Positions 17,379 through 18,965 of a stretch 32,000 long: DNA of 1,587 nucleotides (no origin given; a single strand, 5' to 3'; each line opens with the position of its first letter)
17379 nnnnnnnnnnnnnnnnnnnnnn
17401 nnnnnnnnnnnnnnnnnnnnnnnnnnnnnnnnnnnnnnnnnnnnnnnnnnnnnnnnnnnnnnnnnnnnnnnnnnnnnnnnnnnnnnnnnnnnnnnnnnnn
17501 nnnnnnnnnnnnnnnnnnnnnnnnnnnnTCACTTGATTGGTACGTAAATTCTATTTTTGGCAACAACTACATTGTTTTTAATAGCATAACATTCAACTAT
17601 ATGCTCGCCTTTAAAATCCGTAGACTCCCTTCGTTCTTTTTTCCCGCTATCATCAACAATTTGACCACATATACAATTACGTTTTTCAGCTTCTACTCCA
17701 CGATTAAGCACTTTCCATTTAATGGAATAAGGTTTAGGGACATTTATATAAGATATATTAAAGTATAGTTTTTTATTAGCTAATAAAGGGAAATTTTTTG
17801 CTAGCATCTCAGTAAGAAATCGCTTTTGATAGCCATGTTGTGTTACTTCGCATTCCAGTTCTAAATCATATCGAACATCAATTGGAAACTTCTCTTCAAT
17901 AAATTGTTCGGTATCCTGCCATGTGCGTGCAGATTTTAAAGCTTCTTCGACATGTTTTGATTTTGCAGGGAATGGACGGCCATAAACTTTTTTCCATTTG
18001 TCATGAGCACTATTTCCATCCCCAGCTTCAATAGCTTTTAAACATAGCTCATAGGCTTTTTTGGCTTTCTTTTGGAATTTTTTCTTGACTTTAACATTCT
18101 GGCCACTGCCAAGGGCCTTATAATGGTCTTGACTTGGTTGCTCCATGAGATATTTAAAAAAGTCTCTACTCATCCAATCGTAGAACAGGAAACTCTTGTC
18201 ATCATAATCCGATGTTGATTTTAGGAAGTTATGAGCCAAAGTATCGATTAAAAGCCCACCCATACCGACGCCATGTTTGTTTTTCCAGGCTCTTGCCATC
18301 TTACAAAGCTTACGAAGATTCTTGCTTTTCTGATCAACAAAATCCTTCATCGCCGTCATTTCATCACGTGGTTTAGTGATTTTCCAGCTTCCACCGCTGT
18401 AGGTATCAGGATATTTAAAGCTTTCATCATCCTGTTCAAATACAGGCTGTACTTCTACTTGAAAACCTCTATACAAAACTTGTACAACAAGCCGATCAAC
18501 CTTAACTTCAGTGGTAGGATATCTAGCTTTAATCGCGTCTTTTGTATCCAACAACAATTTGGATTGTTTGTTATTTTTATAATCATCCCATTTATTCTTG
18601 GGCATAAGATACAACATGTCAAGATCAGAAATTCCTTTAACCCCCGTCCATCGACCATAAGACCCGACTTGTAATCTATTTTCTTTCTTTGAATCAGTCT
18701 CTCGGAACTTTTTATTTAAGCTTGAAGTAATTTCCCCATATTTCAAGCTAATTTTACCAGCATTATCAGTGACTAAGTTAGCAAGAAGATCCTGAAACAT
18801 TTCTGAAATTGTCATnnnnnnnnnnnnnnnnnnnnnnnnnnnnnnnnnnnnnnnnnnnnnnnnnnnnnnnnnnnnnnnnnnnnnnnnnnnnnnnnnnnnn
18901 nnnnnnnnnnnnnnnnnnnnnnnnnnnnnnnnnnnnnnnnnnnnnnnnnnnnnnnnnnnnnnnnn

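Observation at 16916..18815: SMODS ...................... with AGS-C-like tail, translationally coupled to a SLATT membrane effector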

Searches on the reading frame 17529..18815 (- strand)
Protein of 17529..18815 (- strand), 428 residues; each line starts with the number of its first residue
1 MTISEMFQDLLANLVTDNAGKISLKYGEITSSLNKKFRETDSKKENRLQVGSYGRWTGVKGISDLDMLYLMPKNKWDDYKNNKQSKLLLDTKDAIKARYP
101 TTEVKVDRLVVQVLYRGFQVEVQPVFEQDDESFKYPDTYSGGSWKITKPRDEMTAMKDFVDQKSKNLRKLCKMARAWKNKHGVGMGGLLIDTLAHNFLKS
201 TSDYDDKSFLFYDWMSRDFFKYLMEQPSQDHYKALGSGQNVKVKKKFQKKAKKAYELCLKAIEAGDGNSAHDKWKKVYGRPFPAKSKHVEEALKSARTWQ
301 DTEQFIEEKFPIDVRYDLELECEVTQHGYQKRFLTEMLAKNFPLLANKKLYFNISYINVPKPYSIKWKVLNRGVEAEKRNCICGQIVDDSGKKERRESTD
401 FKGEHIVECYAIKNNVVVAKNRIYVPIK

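Call 3: search_protein_families(library=pfam, proteins=[window:17529-18815:-], max_evalue=0.1)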
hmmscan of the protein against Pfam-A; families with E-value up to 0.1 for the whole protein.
window:17529-18815:- (428 aa): 2 families
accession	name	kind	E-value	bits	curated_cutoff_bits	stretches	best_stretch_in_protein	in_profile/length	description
PF18134.7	AGS_C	-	1.8e-49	167.5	26.7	1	300-428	1-129/129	Adenylyl/Guanylyl and SMODS C-terminal sensor domain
PF18144.7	SMODS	-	3.4e-42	144.9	26.5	1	1-158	1-162/164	Second Messenger Oligonucleotide or Dinucleotide Synthetase domain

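Call 4: search_protein_families(library=padloc, proteins=[window:17529-18815:-], max_evalue=0.1)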
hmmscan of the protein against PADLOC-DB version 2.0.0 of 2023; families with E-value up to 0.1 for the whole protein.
window:17529-18815:- (428 aa): 34 families (the best 25 are shown)
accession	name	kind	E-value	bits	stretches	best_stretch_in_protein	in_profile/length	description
PDLC00796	Cyclase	-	1.6e-194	645.2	1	1-428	1-430/432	oligonucleotide-cyclase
PDLC00792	Cyclase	-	4.9e-97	322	1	1-232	1-235/236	oligonucleotide-cyclase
PDLC00786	Cyclase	-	8.7e-95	315.5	1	1-283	1-292/293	oligonucleotide-cyclase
PDLC00814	Cyclase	-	3.5e-53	178.9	1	5-284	7-292/295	oligonucleotide-cyclase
PDLC00778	Cyclase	-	4.4e-40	135.9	1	127-428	139-454/455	oligonucleotide-cyclase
PDLC00823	Cyclase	-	4.9e-37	126.1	1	2-284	4-283/285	oligonucleotide-cyclase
PDLC00771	Cyclase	-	1.8e-35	120.6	1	18-248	16-260/271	oligonucleotide-cyclase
PDLC00804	Cyclase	-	2.5e-30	103.9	1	22-198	2-189/256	oligonucleotide-cyclase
PDLC00793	Cyclase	-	1.7e-27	94.7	1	243-424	258-457/462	oligonucleotide-cyclase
PDLC00805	Cyclase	-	2.8e-26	90.7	1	41-280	60-311/314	oligonucleotide-cyclase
PDLC00770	Cyclase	-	3.6e-24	83.5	1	274-423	354-503/509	oligonucleotide-cyclase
PDLC00785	Cyclase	-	1e-23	82.3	2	299-427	315-441/443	oligonucleotide-cyclase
PDLC00776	Cyclase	-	1.3e-21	75.3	1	2-285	4-286/287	oligonucleotide-cyclase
PDLC00809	Cyclase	-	5.7e-20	70.1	1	2-284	3-294/295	oligonucleotide-cyclase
PDLC00799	Cyclase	-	2.4e-15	54.1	1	153-427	181-442/449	oligonucleotide-cyclase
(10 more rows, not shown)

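Call 10: search_solved_structures(query=window:17529-18815:-, max_evalue=1, show_alignments=2)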
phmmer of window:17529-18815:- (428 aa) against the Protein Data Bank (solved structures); distinct sequences matched with E-value up to 1: 30.
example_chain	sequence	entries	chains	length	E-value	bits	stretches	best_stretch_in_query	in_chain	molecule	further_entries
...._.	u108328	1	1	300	0.00017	24.1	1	48-182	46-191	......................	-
6p82_A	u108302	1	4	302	0.00018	24.1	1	48-182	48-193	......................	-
5m35_A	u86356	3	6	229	0.18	14.2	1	157-247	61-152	14-3-3 protein zeta/delta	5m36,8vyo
4n84_A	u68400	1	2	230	0.18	14.2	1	157-247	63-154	14-3-3 protein zeta/delta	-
7exe_A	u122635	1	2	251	0.18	14.2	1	157-247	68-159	14-3-3 protein zeta/delta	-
2o02_A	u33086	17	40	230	0.18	14.2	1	157-247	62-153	14-3-3 protein zeta/delta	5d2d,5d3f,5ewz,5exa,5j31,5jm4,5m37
5nas_A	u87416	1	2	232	0.18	14.2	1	157-247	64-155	14-3-3 protein zeta/delta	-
6u2h_A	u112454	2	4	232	0.18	14.2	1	157-247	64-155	14-3-3 protein zeta/delta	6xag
6eww_A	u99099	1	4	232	0.18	14.2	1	157-247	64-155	14-3-3 protein zeta/delta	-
6ejl_A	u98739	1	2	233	0.19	14.1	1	157-247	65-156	14-3-3 protein zeta/delta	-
4fj3_A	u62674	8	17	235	0.19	14.1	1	157-247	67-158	14-3-3 protein zeta/delta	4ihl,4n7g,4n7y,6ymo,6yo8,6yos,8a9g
8vys_B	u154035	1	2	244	0.21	14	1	157-247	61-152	14-3-3 protein zeta/delta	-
1a37_A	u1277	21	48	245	0.21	14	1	157-247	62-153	14-3-3 PROTEIN ZETA | 14-3-3 ZETA ISOFORM | 14-3-3 PROTEIN ZETA/DELTA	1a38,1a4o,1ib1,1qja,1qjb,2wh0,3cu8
4wrq_A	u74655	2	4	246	0.21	14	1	157-247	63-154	14-3-3 protein zeta/delta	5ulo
8we2_A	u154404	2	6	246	0.21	14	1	157-247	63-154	14-3-3 protein zeta/delta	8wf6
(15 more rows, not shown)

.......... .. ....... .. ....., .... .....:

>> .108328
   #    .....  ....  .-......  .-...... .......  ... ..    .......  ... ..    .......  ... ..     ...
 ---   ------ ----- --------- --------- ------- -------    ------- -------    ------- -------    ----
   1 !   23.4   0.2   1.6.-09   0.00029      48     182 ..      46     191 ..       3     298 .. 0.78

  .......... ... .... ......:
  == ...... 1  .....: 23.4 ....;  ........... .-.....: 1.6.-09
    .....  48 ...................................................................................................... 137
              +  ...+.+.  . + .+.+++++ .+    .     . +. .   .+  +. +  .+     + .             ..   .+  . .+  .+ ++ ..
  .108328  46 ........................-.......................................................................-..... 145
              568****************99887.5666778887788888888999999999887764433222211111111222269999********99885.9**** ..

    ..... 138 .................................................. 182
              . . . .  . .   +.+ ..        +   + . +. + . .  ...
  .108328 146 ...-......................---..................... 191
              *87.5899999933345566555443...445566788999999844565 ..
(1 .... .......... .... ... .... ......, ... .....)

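Call 14: find_homologous_proteins(query=window:17529-18815:-, max_evalue=0.00001)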
Query window:17529-18815:- (428 aa): 5663 proteins with E <= 0.00001 among 8000 candidates; the best 120 are listed.
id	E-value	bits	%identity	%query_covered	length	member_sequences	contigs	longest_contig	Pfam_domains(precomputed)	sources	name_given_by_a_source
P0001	2.3e-290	981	100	100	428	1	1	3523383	PF18144.8,PF18134.8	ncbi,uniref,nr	ncbi:nucleotide-binding domain-containing protein [Desulfotalea psychrophila]|uniref:Adenylyl/Guanyl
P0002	5.5e-225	765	77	100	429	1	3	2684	PF18144.8,PF18134.8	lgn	-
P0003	2.4e-223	760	77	100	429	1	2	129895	PF18144.8,PF18134.8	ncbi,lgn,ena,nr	ncbi:MAG: hypothetical protein K8R39_04425 [Arcobacteraceae bacterium]|nr:hypothetical protein [Arco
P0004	2.8e-222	756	76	100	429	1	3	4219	PF18144.8,PF18134.8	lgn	-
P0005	6.1e-221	752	76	100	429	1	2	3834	PF18144.8,PF18134.8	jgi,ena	-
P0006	3.0e-218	743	75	100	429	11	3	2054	PF18144.8,PF18134.8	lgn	-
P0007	4.3e-214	730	74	100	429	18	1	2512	PF18144.8,PF18134.8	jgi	jgi:hypothetical protein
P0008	8.5e-214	729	72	100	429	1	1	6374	PF18144.8,PF18134.8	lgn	-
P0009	1.4e-213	728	73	100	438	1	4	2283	PF18144.8,PF18134.8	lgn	-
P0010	1.6e-213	728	73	100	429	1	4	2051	PF18144.8,PF18134.8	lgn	-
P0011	4.0e-213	726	72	100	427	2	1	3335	PF18144.8,PF18134.8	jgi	jgi:hypothetical protein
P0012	4.0e-213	726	75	99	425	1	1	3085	PF18144.8,PF18134.8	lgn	-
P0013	1.5e-212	724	72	100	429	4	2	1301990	PF18144.8,PF18134.8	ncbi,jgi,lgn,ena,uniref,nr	ncbi:hypothetical protein [Acidithiobacillus sp.]|jgi:hypothetical protein|uniref:nucleotide-binding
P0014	4.0e-212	723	72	100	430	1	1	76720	PF18144.8,PF18134.8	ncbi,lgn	ncbi:MAG: nucleotide-binding domain-containing protein [Pontibacterium sp.]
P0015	4.2e-212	723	72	100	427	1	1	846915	PF18144.8,PF18134.8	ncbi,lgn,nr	ncbi:MAG: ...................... [Candidatus Thiodiazotropha sp. (ex Monitilora ramsayi)]|nr:nucleot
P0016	2.6e-211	720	72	100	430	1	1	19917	PF18144.8,PF18134.8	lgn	-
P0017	5.4e-211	719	73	99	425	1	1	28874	PF18144.8,PF18134.8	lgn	-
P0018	1.2e-210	718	71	100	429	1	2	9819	PF18144.8,PF18134.8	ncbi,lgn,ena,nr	ncbi:MAG: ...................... [Pseudomonadales bacterium]|nr:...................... [Pseudomonada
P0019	3.8e-210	717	71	100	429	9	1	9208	PF18144.8,PF18134.8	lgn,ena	-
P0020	6.6e-210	716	72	100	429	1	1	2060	PF18144.8,PF18134.8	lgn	-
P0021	3.3e-209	713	72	100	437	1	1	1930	PF18144.8,PF18134.8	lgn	-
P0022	6.6e-209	712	70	100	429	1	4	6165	PF18144.8,PF18134.8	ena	-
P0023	3.0e-208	710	71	100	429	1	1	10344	PF18144.8,PF18134.8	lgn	-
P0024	4.1e-208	710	72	99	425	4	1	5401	PF18144.8,PF18134.8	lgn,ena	-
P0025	4.2e-208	710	71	100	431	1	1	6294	PF18144.8,PF18134.8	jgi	jgi:hypothetical protein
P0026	1.3e-207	708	71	99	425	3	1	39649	PF18144.8,PF18134.8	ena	-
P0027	1.1e-206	705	71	100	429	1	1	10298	PF18144.8,PF18134.8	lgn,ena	-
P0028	1.2e-206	705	71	100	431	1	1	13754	PF18144.8,PF18134.8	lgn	-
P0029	1.4e-206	705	71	99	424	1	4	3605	PF18144.8,PF18134.8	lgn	-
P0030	2.2e-206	704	71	100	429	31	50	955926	PF18144.8,PF18134.8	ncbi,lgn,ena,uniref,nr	ncbi:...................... [Vibrio vulnificus]|uniref:nucleotide-binding domain-containing protein 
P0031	2.2e-206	704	72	100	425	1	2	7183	PF18144.8,PF18134.8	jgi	-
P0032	2.5e-206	704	72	100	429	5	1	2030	PF18144.8,PF18134.8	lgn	-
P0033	3.1e-206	704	70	100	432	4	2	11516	PF18144.8,PF18134.8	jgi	-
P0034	3.6e-206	703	71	100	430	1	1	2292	PF18144.8,PF18134.8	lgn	-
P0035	4.8e-206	703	70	100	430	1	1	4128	PF18144.8,PF18134.8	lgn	-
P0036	5.5e-206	703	69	100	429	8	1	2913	PF18144.8,PF18134.8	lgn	-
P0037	9.2e-206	702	71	100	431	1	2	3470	PF18144.8,PF18134.8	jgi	jgi:hypothetical protein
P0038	2.4e-205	701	72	100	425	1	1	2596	PF18144.8,PF18134.8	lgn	-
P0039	3.6e-205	700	70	100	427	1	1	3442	PF18144.8,PF18134.8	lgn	-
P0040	2.3e-204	697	71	99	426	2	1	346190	PF18144.8,PF18134.8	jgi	jgi:hypothetical protein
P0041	2.6e-204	697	72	99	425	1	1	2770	PF18144.8,PF18134.8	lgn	-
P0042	2.9e-204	697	70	100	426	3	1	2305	PF18144.8,PF18134.8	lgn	-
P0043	3.6e-204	697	70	100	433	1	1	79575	PF18144.8,PF18134.8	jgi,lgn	-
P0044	6.0e-204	696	70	100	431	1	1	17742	PF18144.8,PF18134.8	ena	-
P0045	6.4e-204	696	70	100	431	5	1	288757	PF18144.8,PF18134.8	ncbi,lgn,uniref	ncbi:hypothetical protein [Methylomonas sp. AM2-LC]|uniref:nucleotide-binding domain-containing prot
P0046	8.3e-204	696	71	100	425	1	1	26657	PF18144.8,PF18134.8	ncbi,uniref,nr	ncbi:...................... [Psychrobium sp. 1_MG-2023]|uniref:SMODS domain-containing nucleotidyltr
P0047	9.0e-204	696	70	100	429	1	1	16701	PF18144.8,PF18134.8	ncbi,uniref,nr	ncbi:nucleotide-binding domain-containing protein [Photobacterium sanguinicancri]|uniref:Nucleotidyl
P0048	9.1e-204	696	72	100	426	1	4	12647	PF18144.8,PF18134.8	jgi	-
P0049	8.7e-203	692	70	100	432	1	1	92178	PF18144.8,PF18134.8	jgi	jgi:Adenylyl/Guanylyl and SMODS C-terminal sensor domain/Second Messenger Oligonucleotide or Dinucle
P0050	1.2e-202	692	71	100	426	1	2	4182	PF18144.8,PF18134.8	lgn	-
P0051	2.8e-202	691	70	100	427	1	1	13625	PF18144.8,PF18134.8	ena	-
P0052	4.1e-202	690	71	100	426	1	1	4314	PF18144.8,PF18134.8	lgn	-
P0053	5.4e-202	690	70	100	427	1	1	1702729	PF18144.8,PF18134.8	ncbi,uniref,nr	ncbi:nucleotide-binding domain-containing protein [Photobacterium leiognathi]|uniref:nucleotide-bind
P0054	6.7e-202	689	70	100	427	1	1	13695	PF18144.8,PF18134.8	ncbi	-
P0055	6.9e-202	689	70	100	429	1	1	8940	PF18144.8,PF18134.8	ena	-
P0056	7.4e-202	689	69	100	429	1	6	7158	PF18144.8,PF18134.8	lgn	-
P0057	8.5e-202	689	69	100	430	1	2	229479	PF18144.8,PF18134.8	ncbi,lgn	ncbi:nucleotide-binding domain-containing protein [Klebsiella aerogenes]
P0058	1.2e-201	689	70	100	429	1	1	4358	PF18144.8,PF18134.8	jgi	-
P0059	1.3e-201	688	70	100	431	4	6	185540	PF18144.8,PF18134.8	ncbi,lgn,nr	ncbi:MAG: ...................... [Methylotenera sp.]|nr:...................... [Methylotenera sp.] M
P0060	1.5e-201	688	71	100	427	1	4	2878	PF18144.8,PF18134.8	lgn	-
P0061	2.2e-201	688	69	100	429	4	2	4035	PF18144.8,PF18134.8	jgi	jgi:hypothetical protein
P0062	5.0e-201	686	70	100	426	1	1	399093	PF18144.8,PF18134.8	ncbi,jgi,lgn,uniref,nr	ncbi:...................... [Pseudoalteromonas sp. APC 3355]|jgi:hypothetical protein|uniref:SMODS d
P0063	2.5e-200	684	70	100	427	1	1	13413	PF18144.8,PF18134.8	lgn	-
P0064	3.6e-200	684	70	99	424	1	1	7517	PF18144.8,PF18134.8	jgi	-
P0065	3.9e-200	684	68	100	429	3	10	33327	PF18144.8,PF18134.8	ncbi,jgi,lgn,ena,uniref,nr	ncbi:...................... [Nitrosomonas sp.]|uniref:nucleotide-binding domain-containing protein n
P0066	4.2e-200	683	70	100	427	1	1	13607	PF18144.8,PF18134.8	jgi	-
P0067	8.0e-200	683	70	99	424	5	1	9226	PF18144.8,PF18134.8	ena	-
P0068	8.9e-200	682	68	100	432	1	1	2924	PF18144.8,PF18134.8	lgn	-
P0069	9.0e-200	682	69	100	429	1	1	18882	PF18144.8,PF18134.8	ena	-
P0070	1.4e-199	682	68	100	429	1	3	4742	PF18144.8,PF18134.8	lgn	-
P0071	3.4e-199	680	70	100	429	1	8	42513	PF18144.8,PF18134.8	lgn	-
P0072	4.4e-199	680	69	100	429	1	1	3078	PF18144.8,PF18134.8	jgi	jgi:hypothetical protein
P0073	5.7e-199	680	69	100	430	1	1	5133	PF18144.8,PF18134.8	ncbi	-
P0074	5.9e-199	680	69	100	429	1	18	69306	PF18144.8,PF18134.8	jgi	-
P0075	6.3e-199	680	68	100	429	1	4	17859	PF18144.8,PF18134.8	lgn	-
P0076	6.5e-199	680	69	99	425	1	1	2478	PF18144.8,PF18134.8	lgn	-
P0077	6.7e-199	679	68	100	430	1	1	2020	PF18144.8,PF18134.8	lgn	-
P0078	6.9e-199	679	70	100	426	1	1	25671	PF18144.8,PF18134.8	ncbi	ncbi:MAG: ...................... [Shewanella sp.]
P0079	1.4e-198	678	70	99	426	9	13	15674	PF18144.8,PF18134.8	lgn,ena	-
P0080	4.5e-198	677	69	100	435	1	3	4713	PF18144.8,PF18134.8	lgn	-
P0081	4.5e-198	677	69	99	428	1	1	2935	PF18144.8,PF18134.8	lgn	-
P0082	7.2e-198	676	69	100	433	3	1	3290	PF18144.8,PF18134.8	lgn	-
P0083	9.5e-198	676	68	100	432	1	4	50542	PF18144.8,PF18134.8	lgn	-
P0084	1.1e-197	676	69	99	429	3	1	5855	PF18144.8,PF18134.8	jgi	-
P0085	1.1e-197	675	69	100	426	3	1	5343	PF18144.8,PF18134.8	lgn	-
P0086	1.2e-197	675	68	100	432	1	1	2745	PF18144.8,PF18134.8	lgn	-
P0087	1.3e-197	675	69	100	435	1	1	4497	PF18144.8,PF18134.8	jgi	jgi:hypothetical protein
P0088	1.4e-197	675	68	100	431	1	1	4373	PF18144.8,PF18134.8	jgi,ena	-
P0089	1.8e-197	675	70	99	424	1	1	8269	PF18144.8,PF18134.8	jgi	jgi:hypothetical protein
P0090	1.9e-197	675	68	100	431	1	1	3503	PF18144.8,PF18134.8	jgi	-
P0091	1.9e-197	675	69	100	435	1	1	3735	PF18144.8,PF18134.8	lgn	-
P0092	2.2e-197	674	68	100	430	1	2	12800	PF18144.8,PF18134.8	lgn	-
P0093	2.6e-197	674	67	100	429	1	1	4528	PF18144.8,PF18134.8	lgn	-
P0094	3.5e-197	674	68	99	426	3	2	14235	PF18144.8,PF18134.8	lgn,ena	-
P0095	5.5e-197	673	68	100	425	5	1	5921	PF18144.8,PF18134.8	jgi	-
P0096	1.0e-196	672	69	100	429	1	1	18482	PF18144.8,PF18134.8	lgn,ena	-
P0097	1.1e-196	672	70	99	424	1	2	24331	PF18144.8,PF18134.8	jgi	jgi:hypothetical protein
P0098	1.1e-196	672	69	100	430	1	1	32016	PF18144.8,PF18134.8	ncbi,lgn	-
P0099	1.3e-196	672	69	100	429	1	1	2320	PF18144.8,PF18134.8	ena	-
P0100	1.9e-196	671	69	100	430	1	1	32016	PF18144.8,PF18134.8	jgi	jgi:hypothetical protein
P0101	2.4e-196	671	67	100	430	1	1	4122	PF18144.8,PF18134.8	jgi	jgi:hypothetical protein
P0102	2.6e-196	671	68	100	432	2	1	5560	PF18144.8,PF18134.8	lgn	-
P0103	6.2e-196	670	68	100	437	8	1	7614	PF18144.8,PF18134.8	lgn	-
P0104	1.0e-195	669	69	100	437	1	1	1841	PF18144.8,PF18134.8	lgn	-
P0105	1.0e-195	669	68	100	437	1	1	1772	PF18144.8,PF18134.8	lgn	-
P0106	1.1e-195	669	69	99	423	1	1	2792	PF18144.8,PF18134.8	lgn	-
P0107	1.1e-195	669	68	100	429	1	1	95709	PF18144.8,PF18134.8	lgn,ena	-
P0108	1.3e-195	669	68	100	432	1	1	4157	PF18144.8,PF18134.8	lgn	-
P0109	1.4e-195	669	70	99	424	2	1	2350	PF18144.8,PF18134.8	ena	-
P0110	2.3e-195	668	67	100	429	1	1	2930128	PF18144.8,PF18134.8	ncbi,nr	ncbi:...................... [bacterium SCSIO 12696]|nr:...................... [bacterium SCSIO 12696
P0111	2.7e-195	668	68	100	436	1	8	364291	PF18144.8,PF18134.8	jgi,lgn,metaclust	metaclust:\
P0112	4.8e-195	667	67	100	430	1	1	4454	PF18144.8,PF18134.8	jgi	-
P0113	5.7e-195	667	66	100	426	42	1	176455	PF18144.8,PF18134.8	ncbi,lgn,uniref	ncbi:nucleotide-binding domain-containing protein [Vibrio harveyi]|uniref:nucleotide-binding domain-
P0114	5.8e-195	666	67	100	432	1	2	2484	PF18144.8,PF18134.8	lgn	-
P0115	9.2e-195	666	67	100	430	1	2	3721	PF18144.8,PF18134.8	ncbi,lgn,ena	-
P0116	1.2e-194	665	67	100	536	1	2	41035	PF18144.8,PF18134.8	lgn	-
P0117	1.3e-194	665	69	99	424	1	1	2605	PF18144.8,PF18134.8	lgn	-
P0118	1.8e-194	665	68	100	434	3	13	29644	PF18144.8,PF18134.8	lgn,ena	-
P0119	2.6e-194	664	67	100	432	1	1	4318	PF18144.8,PF18134.8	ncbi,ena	-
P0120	4.3e-194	664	68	100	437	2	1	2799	PF18144.8,PF18134.8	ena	-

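Call 17: search_dna_similar(query=window:17529-18815:-, collection=plasmids, mode=protein, max_rows=15)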
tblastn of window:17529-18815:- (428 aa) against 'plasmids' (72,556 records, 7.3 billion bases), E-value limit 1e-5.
Records with a match: 222; places in all: 223; records where one place covers at least 80% of the query: 89.
Best place of each record, by identity: 60-80% 7; <60% 215.
By first word of the organism name: Enterococcus 85; Klebsiella 19; Salmonella 17; Escherichia 12; Bacillus 12; Lactiplantibacillus 7; Rhodococcus 5; Paenibacillus 4; Rhizobium 3; Cronobacter 3; and 42 more.
By predicted mobility (MOB-suite, as given by PLSDB): non-mobilizable 90; conjugative 72; mobilizable 60.
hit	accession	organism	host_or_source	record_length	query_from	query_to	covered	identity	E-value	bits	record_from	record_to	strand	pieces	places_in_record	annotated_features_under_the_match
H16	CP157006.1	Methylomonas sp. AM2-LC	-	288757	1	428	100%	70.2%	0e+0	606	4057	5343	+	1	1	record has no annotation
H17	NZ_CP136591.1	Aeromonas veronii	cell culture,spleen of prussian carp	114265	1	427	100%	63.5%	5e-176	552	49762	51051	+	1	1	hypothetical protein | restriction endonuclease subunit S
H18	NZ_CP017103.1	Rhizobium gallicum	Phaseolus vulgaris,Whole ...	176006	1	428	100%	62.1%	9e-175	549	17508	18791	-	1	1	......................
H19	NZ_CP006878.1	Rhizobium gallicum bv. gallicum R602sp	Phaseolus vulgaris,whole ...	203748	1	428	100%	61.7%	5e-175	549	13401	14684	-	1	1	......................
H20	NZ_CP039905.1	Agrobacterium tumefaciens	-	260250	1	428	100%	61.7%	2e-170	536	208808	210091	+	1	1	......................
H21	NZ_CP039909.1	Agrobacterium tumefaciens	-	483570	1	428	100%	61.7%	2e-170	536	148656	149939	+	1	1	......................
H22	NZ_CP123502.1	Arsenophonus sp. aPb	Lysandra bellargus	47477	1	427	100%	60.8%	7e-163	514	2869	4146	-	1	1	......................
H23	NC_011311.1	Aliivibrio salmonicida LFI1238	-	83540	1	427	100%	59.0%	6e-153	486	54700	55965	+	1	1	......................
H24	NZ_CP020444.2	Paracoccus yeei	Homo sapiens,Urine suprapubic aspirate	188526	1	428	100%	57.4%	2e-157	499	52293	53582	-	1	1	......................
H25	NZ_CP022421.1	Pseudosulfitobacter pseudonitzschiae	Skeletonema marinoi strain RO5AC,Cell ...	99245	1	428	100%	57.4%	3e-142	455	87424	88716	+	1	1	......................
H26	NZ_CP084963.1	Sulfitobacter pontiacus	cell culture,Seawater from the North ...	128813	1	428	100%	56.7%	4e-152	484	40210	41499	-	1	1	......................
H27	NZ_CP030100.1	Roseovarius sp. AK1035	cell culture,culture of Roseovarius sp. ...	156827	1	428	100%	56.3%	2e-151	481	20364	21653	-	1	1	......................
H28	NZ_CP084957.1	Sulfitobacter indolifex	cell culture,Seawater from the North ...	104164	1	428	100%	55.8%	4e-150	478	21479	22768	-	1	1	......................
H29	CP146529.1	Arcobacter sp. AZ-2023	-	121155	1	427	100%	53.5%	1e-139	448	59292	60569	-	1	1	hypothetical protein | restriction endonuclease subunit S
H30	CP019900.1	Raoultella planticola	Homo sapiens,blood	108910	1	427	100%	53.1%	3e-135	435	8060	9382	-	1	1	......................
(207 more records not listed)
